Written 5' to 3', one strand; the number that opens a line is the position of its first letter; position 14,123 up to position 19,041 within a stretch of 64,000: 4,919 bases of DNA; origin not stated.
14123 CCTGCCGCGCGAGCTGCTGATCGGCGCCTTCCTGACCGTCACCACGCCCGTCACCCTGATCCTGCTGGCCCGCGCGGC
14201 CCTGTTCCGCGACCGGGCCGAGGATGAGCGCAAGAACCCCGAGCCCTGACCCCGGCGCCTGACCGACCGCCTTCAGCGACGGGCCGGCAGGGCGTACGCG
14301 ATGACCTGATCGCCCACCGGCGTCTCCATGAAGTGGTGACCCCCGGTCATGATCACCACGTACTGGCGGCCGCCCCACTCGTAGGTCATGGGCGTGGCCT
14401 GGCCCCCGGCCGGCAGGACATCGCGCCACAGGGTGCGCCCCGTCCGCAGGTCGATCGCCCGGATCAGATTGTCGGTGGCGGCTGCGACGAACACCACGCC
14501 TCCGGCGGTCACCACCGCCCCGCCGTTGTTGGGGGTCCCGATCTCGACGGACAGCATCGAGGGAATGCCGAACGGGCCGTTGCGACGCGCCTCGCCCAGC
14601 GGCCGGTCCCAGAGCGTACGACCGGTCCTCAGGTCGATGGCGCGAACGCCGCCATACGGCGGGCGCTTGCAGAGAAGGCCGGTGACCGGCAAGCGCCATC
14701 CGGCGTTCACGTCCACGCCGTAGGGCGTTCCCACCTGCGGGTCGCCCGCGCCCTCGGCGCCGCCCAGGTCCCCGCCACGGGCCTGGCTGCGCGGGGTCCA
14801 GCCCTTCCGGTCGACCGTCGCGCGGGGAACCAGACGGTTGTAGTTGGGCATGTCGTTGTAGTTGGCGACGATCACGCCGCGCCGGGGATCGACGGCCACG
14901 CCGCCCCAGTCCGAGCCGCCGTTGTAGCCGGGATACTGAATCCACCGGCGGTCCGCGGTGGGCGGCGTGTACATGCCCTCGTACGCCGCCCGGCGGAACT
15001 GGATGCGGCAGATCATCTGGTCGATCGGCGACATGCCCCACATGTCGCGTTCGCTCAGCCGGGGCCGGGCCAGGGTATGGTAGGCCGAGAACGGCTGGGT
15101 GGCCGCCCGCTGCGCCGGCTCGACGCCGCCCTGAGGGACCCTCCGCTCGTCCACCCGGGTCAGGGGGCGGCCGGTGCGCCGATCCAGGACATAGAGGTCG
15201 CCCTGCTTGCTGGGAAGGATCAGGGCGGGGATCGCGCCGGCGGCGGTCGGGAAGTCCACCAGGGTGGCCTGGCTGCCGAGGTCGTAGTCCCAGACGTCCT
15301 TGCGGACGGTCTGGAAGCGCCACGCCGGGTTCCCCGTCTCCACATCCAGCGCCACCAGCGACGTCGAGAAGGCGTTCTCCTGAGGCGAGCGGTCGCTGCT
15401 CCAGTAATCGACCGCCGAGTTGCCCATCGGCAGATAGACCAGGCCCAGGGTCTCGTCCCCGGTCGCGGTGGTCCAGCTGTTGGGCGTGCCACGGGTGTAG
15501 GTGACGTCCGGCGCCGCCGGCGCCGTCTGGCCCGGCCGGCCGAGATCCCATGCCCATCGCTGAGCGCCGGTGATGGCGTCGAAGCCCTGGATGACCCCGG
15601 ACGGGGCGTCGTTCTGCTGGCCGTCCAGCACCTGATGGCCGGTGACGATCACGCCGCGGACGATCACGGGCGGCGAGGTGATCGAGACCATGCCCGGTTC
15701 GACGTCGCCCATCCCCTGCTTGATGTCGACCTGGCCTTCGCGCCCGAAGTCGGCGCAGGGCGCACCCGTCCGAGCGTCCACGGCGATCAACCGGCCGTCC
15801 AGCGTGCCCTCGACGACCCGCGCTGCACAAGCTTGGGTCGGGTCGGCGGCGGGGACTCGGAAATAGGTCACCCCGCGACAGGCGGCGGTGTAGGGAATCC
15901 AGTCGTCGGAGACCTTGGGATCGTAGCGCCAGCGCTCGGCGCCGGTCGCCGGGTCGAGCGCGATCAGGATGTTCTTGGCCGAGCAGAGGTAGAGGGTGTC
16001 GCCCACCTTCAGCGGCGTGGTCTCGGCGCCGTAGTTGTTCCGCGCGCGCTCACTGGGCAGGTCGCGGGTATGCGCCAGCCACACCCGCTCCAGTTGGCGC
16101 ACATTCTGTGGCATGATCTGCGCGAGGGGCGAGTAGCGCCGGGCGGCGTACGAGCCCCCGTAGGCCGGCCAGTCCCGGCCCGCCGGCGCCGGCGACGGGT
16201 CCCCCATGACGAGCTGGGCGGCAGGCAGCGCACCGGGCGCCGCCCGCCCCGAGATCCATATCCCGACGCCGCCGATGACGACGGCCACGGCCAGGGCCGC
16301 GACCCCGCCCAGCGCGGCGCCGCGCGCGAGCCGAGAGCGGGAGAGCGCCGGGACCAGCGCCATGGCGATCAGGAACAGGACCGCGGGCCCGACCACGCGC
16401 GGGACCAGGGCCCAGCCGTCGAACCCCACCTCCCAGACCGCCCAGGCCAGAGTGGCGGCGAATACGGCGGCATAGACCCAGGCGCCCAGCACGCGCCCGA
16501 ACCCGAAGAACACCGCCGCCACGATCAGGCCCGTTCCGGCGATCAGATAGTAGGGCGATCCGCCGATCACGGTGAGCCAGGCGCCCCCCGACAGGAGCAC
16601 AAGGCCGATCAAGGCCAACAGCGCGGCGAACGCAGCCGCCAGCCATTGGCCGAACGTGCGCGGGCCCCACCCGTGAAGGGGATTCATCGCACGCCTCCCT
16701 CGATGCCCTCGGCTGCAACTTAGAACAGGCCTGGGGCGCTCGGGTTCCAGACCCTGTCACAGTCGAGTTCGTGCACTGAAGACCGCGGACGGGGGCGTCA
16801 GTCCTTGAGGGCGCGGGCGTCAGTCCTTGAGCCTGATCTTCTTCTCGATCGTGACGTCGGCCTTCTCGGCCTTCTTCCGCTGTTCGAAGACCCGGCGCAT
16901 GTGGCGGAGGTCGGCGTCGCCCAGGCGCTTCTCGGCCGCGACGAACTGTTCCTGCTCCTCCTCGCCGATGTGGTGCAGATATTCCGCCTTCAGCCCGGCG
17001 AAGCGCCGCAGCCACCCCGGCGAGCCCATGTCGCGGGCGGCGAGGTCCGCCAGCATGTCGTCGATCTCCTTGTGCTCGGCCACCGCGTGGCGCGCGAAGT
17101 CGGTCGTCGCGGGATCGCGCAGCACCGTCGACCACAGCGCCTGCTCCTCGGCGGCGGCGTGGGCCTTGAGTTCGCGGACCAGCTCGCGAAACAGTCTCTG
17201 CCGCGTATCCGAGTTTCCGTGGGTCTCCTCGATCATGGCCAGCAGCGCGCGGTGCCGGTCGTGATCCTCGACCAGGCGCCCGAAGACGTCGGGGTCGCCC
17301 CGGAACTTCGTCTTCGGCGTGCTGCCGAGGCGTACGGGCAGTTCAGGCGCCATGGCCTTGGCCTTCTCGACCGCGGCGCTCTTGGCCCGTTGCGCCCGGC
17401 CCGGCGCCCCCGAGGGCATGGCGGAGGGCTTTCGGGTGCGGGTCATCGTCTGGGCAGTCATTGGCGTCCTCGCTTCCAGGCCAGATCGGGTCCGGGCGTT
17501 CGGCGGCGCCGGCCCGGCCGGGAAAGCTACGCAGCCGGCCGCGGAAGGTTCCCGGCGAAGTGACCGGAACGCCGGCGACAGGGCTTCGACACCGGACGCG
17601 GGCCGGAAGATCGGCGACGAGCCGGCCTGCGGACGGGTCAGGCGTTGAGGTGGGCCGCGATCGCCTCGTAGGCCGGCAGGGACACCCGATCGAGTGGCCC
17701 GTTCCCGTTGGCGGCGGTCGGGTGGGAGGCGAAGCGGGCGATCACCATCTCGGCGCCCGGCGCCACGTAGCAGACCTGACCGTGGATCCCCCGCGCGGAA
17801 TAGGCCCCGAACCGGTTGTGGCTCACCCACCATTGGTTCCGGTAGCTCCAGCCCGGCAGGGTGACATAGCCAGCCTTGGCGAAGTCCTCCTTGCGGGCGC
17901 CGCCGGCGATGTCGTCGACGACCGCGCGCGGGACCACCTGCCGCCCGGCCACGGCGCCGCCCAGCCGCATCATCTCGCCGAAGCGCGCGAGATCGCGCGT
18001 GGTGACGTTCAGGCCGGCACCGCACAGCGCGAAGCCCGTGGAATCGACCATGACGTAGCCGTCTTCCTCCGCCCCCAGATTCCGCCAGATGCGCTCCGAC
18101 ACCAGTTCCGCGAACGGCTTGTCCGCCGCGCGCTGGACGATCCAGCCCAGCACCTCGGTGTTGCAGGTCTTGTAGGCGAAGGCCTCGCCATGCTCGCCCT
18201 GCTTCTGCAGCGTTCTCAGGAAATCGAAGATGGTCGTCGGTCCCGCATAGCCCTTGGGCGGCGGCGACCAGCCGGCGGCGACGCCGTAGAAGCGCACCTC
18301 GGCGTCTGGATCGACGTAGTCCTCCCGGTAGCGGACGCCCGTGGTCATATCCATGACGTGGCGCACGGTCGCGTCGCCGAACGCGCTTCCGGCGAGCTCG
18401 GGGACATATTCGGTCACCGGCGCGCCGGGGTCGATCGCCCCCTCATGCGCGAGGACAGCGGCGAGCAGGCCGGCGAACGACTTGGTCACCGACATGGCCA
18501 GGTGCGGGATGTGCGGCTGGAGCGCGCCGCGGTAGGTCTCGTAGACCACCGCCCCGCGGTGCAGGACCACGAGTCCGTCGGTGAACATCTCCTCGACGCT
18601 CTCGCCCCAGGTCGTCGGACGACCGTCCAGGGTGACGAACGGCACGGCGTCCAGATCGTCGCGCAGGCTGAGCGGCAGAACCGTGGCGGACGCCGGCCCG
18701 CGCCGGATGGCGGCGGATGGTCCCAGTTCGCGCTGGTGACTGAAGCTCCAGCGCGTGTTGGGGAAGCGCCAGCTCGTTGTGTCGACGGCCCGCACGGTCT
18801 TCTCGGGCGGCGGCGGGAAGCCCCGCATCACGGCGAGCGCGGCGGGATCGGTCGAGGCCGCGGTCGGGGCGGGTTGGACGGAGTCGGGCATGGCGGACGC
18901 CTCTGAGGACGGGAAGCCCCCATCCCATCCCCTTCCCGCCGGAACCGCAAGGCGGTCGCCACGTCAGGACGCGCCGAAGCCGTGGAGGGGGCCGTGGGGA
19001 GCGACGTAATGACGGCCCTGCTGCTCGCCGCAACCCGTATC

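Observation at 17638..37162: Candidate new catabolic system: a TetR-centred, operator-linked island resembling peroxisomal branched-chain (phytanoyl-CoA-type) acyl-CoA oxidation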

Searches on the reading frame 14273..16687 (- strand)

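Call 6: search_protein_families(library=pfam, proteins=[window:14273-16687:-], max_evalue=0.001)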
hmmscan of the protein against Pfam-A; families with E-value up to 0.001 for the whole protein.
window:14273-16687:- (804 aa): 3 families
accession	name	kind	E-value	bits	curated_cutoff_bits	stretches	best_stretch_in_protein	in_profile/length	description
PF01011.28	PQQ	-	2.4e-218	727.1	26.7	1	173-777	1-595/595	Glucose/ethanol/alcohol dehydrogenase, beta-propeller domain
PF13360.13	PQQ_2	-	2.4e-19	70.4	27.6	2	679-786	3-77/233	Outer membrane protein assembly factor BamB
PF25293.1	Beta-prop_EMC1_N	-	0.00018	21.7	34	0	735-787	36-87/219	EMC1 N-terminal beta-propeller domain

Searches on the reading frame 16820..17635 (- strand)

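Call 24: search_protein_families(library=pfam, proteins=[window:16820-17635:-], max_evalue=1)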
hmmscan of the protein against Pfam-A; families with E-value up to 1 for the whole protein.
window:16820-17635:- (271 aa): 2 families
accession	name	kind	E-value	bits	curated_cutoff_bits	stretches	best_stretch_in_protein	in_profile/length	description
PF01814.28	Hemerythrin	-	8e-16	59.1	25.3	1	120-231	5-124/127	Hemerythrin HHE cation binding domain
PF16826.10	DUF5076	-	0.24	11.8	25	0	110-157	34-81/84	Domain of unknown function (DUF5076)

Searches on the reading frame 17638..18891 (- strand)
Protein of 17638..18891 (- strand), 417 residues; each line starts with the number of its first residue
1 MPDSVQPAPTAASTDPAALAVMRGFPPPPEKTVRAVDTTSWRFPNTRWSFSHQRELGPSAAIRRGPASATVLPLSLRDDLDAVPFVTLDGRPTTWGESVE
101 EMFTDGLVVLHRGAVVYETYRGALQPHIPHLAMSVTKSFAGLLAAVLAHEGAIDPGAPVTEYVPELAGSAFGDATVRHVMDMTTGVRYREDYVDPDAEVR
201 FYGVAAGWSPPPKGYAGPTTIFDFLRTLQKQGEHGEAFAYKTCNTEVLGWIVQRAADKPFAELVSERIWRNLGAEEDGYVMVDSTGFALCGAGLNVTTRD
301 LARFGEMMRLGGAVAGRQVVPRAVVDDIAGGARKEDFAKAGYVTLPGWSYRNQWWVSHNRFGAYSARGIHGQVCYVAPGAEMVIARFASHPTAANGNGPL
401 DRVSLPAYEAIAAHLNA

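Call 6: search_protein_families(library=pfam, proteins=[window:17638-18891:-], max_evalue=0.001)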
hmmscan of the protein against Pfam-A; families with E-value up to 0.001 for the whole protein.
window:17638-18891:- (417 aa): 1 family
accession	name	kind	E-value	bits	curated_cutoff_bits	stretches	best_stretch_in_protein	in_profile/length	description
PF00144.29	Beta-lactamase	-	8.2e-36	124.2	27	1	107-392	19-312/329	Beta-lactamase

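Call 8: search_protein_families(library=ncbifam, proteins=[window:17638-18891:-], max_evalue=0.01)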
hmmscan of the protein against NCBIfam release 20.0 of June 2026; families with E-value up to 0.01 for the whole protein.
window:17638-18891:- (417 aa): 19 families
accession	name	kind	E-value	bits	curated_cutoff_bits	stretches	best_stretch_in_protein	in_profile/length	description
NF045925.1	3-sucCA_synth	equivalog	3.1e-11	42.4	800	1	107-385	60-307/498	3-succinylated cholic acid synthase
NF033085.1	bla_class_C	equivalog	9.4e-09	34.5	415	1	134-185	60-111/356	class C beta-lactamase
NF033698.1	blaCSA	exception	9.9e-09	34.6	884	1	133-275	77-198/375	CSA family class C beta-lactamase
NF033700.1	blaCMA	exception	2.6e-08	33.3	887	1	134-274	78-197/375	CMA family class C beta-lactamase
NF045671.1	blaPNC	exception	7.4e-08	31.6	750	1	134-282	101-228/401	PNC family class C beta-lactamase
NF052353.1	EstBLacLipLMycb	equivalog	2.3e-05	23.5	650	1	131-186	76-131/420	esterase/beta-lactamase LipL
NF041663.1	ampC_Sliq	exception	0.00015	20.8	860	1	134-211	80-156/378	cephalosporin-hydrolyzing class C beta-lactamase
NF000191.1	CMY2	exception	0.00017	20.5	800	1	134-210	84-164/381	CMY-2 family class C beta-lactamase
NF038269.1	lipase_LipE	equivalog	0.00018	20.8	750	0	126-188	84-146/407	lipase LipE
NF033569.1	blaLHK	exception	0.00024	20.2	850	1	134-185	93-144/390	LHK family class C beta-lactamase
NF000423.2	blaSRT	exception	0.00033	19.9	860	0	134-204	80-151/378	SRT/SST family class C beta-lactamase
NF033575.1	blaRHO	exception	0.00041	19.4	825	1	133-212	83-162/380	RHO family class C beta-lactamase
NF052559.1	MthAcHydAcmB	equivalog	0.00051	18.9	550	0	132-168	62-98/391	methyl acetate hydrolase AcmB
NF000264.2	blaOCH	exception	0.0011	18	800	0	134-185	90-141/390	OCH family extended-spectrum class C beta-lactamase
NF041666.1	ampC_Ecan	exception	0.0019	17.2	860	1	133-204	83-157/381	CMY2-MIR-ACT-EC family cephalosporin-hydrolyzing class C beta-lactamase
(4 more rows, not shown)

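Call 58: search_solved_structures(query=window:17638-18891:-, max_evalue=1e-8)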
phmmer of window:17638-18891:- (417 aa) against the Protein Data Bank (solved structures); distinct sequences matched with E-value up to 1e-8: 19.
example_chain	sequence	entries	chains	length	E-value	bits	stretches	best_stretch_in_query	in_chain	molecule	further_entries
3vwl_A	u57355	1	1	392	5.7e-72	246.2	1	39-392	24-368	6-aminohexanoate-dimer hydrolase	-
1wyb_A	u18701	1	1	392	6.6e-72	246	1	39-392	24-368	6-aminohexanoate-dimer hydrolase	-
2zly_A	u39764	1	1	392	7.4e-72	245.8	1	39-392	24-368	6-aminohexanoate-dimer hydrolase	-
3vwm_A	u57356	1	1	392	1.5e-71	244.7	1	39-392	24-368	6-aminohexanoate-dimer hydrolase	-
3vwp_A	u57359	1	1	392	1.7e-71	244.6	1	39-392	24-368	6-aminohexanoate-dimer hydrolase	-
2zm2_A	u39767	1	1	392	2.1e-71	244.3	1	39-392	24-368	6-aminohexanoate-dimer hydrolase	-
2zm8_A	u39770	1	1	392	2.2e-71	244.3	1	39-392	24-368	6-aminohexanoate-dimer hydrolase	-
1wyc_A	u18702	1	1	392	2.2e-71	244.2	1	39-392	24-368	6-aminohexanoate-dimer hydrolase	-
3vwn_X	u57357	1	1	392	2.3e-71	244.2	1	39-392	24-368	6-aminohexanoate-dimer hydrolase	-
2zm0_A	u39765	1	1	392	2.5e-71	244.1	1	39-392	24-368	6-aminohexanoate-dimer hydrolase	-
3vwq_A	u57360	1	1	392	4.6e-71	243.2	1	39-392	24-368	6-aminohexanoate-dimer hydrolase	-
2e8i_A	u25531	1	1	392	5e-71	243.1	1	39-392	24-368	6-aminohexanoate-dimer hydrolase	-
2zm9_A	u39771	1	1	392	6.2e-71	242.8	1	39-392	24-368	6-aminohexanoate-dimer hydrolase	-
2dcf_A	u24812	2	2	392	6.6e-71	242.7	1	39-392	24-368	6-aminohexanoate-dimer hydrolase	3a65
3vwr_A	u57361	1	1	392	6.8e-71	242.6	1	39-392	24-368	6-aminohexanoate-dimer hydrolase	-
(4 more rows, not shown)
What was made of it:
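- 17638..18891 (-): NylB-like beta-lactamase-fold serine hydrolase. It is adjacent to the island but probably not part of the conserved system. It scores 246 bits to 6-aminohexanoate-dimer hydrolase (call 58).
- On NylB-type beta-lactamase-fold hydrolase as a member of the island: It scores 246 bits to NylB (call 58).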
